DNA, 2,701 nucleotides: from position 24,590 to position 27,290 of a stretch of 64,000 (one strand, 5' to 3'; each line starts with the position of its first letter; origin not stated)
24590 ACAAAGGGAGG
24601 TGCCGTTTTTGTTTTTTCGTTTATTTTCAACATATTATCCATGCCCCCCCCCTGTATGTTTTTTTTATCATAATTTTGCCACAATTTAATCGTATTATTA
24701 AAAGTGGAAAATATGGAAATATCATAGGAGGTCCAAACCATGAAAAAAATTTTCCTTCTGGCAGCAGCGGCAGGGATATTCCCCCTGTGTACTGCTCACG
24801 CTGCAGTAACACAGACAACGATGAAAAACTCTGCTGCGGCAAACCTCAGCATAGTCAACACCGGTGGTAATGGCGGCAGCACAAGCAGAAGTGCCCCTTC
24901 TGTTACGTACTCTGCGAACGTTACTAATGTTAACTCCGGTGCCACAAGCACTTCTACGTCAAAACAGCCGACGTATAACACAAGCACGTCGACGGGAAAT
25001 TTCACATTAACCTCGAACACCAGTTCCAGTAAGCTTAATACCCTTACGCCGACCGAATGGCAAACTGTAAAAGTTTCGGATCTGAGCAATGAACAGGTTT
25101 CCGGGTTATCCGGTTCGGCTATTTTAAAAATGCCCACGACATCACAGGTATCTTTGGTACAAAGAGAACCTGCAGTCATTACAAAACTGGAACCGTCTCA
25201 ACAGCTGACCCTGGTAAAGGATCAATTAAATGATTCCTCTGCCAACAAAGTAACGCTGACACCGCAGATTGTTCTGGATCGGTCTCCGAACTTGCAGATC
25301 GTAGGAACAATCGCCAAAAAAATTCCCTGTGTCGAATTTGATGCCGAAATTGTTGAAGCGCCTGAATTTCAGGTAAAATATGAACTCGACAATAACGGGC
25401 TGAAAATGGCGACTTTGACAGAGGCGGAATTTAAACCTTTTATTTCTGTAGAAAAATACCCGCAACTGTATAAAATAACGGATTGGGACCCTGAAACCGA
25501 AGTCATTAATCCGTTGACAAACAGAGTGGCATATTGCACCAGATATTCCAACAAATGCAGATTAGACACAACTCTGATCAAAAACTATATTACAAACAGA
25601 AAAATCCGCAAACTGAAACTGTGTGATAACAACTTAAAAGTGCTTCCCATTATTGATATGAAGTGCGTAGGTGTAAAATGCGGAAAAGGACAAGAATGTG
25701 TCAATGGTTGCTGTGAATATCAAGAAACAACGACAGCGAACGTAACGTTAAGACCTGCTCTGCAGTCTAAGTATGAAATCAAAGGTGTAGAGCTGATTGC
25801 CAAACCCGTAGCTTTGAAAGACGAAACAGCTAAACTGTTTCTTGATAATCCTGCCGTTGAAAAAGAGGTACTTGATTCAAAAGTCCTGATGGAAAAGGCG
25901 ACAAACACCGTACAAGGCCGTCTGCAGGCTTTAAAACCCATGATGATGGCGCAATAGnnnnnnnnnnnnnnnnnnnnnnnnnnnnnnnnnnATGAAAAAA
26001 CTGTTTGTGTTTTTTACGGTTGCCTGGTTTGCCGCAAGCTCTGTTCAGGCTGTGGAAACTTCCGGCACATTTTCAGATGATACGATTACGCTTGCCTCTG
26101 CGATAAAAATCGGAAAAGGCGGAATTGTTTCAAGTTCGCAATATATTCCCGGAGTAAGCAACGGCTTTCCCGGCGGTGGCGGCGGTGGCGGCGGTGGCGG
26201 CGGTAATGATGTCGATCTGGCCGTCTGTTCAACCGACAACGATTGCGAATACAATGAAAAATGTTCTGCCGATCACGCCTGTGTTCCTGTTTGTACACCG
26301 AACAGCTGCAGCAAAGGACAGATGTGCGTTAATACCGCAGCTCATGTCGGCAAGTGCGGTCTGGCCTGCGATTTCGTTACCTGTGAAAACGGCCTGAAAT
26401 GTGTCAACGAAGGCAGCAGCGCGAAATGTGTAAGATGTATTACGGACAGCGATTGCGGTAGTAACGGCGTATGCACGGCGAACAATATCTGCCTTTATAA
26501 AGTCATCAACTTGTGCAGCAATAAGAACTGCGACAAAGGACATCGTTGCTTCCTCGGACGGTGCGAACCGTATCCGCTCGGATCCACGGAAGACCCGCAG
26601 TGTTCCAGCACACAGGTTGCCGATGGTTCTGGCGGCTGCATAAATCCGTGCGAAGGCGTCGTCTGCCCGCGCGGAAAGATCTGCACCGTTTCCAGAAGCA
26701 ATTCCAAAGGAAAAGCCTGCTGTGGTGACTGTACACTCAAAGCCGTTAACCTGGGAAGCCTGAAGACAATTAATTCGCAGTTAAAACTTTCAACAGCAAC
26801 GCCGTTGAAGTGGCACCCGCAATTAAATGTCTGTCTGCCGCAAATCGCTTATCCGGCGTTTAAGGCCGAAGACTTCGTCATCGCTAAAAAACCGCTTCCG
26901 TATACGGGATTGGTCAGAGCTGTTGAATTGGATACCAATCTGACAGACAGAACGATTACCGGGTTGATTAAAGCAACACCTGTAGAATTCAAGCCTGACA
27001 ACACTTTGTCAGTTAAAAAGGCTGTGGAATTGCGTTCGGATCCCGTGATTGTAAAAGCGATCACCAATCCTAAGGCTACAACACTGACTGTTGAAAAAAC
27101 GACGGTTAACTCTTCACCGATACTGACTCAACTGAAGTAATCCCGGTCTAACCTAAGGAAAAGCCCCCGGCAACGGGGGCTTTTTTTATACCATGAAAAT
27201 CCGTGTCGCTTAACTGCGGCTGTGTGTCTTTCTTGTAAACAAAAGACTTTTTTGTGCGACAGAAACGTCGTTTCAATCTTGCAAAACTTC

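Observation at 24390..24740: Poly-C(9)/T(8) tract in the long AT-rich promoter region of a secreted-protein operon: candidate phase-variation switch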

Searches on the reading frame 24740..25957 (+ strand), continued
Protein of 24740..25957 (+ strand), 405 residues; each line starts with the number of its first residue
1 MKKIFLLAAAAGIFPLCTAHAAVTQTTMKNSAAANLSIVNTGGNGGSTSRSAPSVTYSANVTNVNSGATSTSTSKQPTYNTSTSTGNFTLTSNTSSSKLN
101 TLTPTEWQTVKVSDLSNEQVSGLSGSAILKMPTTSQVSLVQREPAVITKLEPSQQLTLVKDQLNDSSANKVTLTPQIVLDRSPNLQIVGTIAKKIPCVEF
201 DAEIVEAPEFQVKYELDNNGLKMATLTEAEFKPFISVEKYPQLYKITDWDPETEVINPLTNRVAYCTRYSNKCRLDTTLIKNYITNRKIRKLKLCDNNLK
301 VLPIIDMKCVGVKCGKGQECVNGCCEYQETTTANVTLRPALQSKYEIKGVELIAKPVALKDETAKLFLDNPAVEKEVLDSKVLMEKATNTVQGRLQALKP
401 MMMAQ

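Call 61: search_solved_structures(query=A1, max_evalue=1)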
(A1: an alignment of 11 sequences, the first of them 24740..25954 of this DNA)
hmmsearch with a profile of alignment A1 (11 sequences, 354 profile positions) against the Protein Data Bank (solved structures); distinct sequences matched with E-value up to 1: 2.
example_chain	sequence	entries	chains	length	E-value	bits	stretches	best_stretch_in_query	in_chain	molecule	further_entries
9zem_A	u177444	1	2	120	0.41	12.9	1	46-124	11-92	HeliScrew4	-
9nhb_E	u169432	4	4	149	0.93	11.7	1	134-205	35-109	GTSF1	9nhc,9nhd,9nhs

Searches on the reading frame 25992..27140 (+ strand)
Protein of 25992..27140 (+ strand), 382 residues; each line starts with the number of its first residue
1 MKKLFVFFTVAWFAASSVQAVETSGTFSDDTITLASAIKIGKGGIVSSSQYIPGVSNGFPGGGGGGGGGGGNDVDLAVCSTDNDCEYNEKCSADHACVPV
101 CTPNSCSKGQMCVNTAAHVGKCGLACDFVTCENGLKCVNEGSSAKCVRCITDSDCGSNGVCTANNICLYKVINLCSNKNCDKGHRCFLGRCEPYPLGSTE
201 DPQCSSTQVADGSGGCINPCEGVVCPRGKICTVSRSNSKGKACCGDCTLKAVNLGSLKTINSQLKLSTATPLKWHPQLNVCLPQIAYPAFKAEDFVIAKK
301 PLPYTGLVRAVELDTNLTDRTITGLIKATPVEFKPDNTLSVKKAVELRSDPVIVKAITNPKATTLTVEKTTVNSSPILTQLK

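Call 5: search_protein_families(library=pfam, proteins=[window:25992-27140:+], max_evalue=0.01)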
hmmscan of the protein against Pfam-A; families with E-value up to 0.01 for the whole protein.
window:25992-27140:+ (382 aa): 0 families

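Call 35: find_homologous_proteins(query=window:25992-27137:+)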
Query window:25992-27137:+ (382 aa): 12 proteins with E <= 0.001 among 1527 candidates.
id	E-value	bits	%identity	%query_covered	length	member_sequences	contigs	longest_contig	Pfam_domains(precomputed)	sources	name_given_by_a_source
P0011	1.1e-248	843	96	100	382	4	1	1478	-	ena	-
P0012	4.7e-220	749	88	100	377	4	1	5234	-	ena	-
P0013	1.3e-141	490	61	100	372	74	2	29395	-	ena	-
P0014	7.9e-141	488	61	100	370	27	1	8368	-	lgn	-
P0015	2.1e-136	473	59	100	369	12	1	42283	-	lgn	-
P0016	2.0e-135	470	58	100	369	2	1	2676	-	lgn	-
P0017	6.8e-120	419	57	100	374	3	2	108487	-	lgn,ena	-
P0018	2.0e-115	404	55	100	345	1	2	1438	-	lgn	-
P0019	2.3e-115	404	53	100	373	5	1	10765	-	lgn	-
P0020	3.7e-114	400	53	100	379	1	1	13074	-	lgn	-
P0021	3.0e-89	318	46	98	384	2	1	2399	-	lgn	-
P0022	4.0e-21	94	30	87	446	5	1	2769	-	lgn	-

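Call 36: find_encoding_contigs(protein=P0017, flank=3500, max_places=6)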
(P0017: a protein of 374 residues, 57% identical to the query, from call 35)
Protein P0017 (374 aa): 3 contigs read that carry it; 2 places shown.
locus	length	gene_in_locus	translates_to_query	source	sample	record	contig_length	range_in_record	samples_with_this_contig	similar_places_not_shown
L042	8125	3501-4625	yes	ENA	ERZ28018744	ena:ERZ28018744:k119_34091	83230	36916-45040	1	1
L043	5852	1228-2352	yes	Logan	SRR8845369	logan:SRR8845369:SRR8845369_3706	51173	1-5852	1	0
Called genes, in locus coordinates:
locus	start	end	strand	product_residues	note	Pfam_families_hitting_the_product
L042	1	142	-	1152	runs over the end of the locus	PF00082:Peptidase_S8, PF12951:PATR, PF03797:Autotransporter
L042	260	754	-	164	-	PF02915:Rubrerythrin, PF21349:RUBY_RBDX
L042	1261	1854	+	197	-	-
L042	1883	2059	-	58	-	-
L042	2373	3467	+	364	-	-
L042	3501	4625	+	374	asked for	-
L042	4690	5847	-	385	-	PF01098:FTSW_RODA_SPOVE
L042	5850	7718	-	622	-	PF03717:PBP_dimer, PF00905:Transpeptidase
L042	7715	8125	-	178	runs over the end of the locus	PF04093:MreD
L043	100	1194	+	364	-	-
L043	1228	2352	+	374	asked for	-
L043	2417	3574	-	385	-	PF01098:FTSW_RODA_SPOVE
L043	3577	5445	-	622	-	PF03717:PBP_dimer, PF00905:Transpeptidase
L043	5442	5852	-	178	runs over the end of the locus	PF04093:MreD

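Call 59: search_protein_families(library=ncbifam, proteins=[window:25992-27137:+], max_evalue=1)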
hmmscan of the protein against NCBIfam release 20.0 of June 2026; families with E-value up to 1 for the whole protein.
window:25992-27137:+ (382 aa): 0 families

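Call 60: search_solved_structures(query=window:25992-27137:+, max_evalue=1)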
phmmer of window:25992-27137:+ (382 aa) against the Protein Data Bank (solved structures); distinct sequences matched with E-value up to 1: 16.
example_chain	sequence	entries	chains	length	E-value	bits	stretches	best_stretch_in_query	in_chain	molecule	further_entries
1dzb_A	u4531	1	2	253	0.015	17.7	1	54-79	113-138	SCFV FRAGMENT 1F9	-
5vo5_A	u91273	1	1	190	0.073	15.4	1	36-71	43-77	Coiled-coil and C2 domain-containing protein 1-like,GH13992p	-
6pil_A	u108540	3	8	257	0.11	14.8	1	50-77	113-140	scFv-M204 antibody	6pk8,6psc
5jyl_B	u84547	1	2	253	0.12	14.7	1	56-83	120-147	scFv TSP7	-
8pww_B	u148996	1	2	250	0.18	14.1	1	43-79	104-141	scFv fragment for antibody MAD8-151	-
1nvt_A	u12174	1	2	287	0.25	13.7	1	313-376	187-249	Shikimate 5'-dehydrogenase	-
9eza_A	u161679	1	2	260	0.26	13.6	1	53-78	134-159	Nemolizumab scFv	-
7det_B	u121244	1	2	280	0.33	13.3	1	52-77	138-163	antibody scFv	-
6ehy_A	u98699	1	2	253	0.43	12.9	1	53-78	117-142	scFv antibody fragment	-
7yue_A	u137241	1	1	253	0.49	12.7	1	55-77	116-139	Single chain variable Fragment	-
7yix_C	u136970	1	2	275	0.5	12.7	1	51-77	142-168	scFv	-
7jtr_B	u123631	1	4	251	0.57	12.5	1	54-77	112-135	single-chain Fv antibody fragment (scFv)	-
5aam_A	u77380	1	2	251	0.6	12.4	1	46-76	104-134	SCFV513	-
5aaw_A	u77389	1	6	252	0.61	12.4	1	46-76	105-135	SCFV513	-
9v5n_A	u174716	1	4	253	0.72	12.1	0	54-77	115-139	scFv antibody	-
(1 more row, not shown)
